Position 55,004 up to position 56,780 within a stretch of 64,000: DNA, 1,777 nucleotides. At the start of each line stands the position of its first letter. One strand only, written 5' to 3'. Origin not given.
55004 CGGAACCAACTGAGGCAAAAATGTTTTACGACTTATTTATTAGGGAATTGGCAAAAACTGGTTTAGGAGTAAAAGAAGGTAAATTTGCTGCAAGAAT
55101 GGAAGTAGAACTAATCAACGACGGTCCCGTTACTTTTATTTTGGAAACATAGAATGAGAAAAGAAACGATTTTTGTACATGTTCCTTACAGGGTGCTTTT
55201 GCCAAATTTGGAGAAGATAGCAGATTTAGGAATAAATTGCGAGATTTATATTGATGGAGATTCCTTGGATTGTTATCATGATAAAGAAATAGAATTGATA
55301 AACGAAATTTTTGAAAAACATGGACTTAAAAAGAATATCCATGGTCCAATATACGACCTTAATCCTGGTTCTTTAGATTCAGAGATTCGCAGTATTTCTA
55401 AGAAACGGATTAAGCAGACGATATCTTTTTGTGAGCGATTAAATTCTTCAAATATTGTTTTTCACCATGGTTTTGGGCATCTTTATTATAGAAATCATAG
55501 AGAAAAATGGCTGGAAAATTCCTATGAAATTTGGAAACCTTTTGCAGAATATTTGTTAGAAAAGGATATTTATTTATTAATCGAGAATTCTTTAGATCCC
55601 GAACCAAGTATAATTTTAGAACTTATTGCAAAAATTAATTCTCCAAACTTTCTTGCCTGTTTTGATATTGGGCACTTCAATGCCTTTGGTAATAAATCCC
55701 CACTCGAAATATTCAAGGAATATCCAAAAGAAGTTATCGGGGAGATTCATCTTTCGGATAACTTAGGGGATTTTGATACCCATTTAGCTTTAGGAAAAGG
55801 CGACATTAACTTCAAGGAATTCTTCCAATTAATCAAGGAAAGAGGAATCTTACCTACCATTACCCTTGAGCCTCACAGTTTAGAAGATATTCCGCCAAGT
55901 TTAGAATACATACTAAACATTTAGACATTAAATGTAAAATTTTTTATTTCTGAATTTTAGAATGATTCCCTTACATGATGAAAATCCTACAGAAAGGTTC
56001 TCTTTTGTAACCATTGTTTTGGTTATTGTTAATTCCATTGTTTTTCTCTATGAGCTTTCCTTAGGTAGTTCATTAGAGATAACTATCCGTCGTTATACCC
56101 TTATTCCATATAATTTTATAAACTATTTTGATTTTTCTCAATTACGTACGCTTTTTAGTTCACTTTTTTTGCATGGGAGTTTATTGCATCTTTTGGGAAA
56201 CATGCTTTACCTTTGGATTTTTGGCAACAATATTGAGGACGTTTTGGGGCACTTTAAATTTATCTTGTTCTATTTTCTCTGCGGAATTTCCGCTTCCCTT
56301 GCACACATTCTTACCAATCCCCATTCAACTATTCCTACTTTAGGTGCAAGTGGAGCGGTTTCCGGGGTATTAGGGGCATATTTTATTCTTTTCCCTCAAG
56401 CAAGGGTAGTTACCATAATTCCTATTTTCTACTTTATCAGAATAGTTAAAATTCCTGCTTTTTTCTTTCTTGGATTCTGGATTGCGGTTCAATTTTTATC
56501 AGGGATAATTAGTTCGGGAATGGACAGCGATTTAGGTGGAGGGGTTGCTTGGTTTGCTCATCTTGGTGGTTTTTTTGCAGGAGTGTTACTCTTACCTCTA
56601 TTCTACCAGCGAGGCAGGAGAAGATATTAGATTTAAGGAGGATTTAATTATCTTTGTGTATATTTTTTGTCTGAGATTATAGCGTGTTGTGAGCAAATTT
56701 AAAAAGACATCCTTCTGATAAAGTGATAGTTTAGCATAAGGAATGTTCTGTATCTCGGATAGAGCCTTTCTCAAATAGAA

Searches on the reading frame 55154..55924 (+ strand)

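Call 50: search_protein_families(library=pfam, proteins=[window:55154-55924:+], max_evalue=0.0001)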
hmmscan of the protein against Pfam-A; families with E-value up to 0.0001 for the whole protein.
window:55154-55924:+ (256 aa): 1 family
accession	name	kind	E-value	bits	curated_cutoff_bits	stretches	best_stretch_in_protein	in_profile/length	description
PF01261.30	AP_endonuc_2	-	2.4e-30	106.5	31.1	1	20-242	2-231/249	Xylose isomerase-like TIM barrel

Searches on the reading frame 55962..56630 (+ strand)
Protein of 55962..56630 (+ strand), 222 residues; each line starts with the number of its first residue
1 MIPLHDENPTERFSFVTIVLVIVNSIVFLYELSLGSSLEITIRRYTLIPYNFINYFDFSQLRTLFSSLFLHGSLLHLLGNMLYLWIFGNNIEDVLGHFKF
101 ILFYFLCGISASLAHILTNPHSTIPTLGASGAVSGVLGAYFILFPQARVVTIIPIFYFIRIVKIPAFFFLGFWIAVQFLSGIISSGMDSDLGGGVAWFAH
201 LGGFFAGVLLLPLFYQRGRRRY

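Call 79: search_protein_families(library=pfam, proteins=[window:55962-56630:+], max_evalue=0.01)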
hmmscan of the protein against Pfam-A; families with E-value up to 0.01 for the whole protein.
window:55962-56630:+ (222 aa): 2 families
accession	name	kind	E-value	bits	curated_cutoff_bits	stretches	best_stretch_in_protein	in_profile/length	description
PF01694.28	Rhomboid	-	2.3e-35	122.3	22.6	1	60-216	3-142/143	Rhomboid domain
PF08551.15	DUF1751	-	0.00052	21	22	0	63-118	10-65/99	Eukaryotic integral membrane protein (DUF1751)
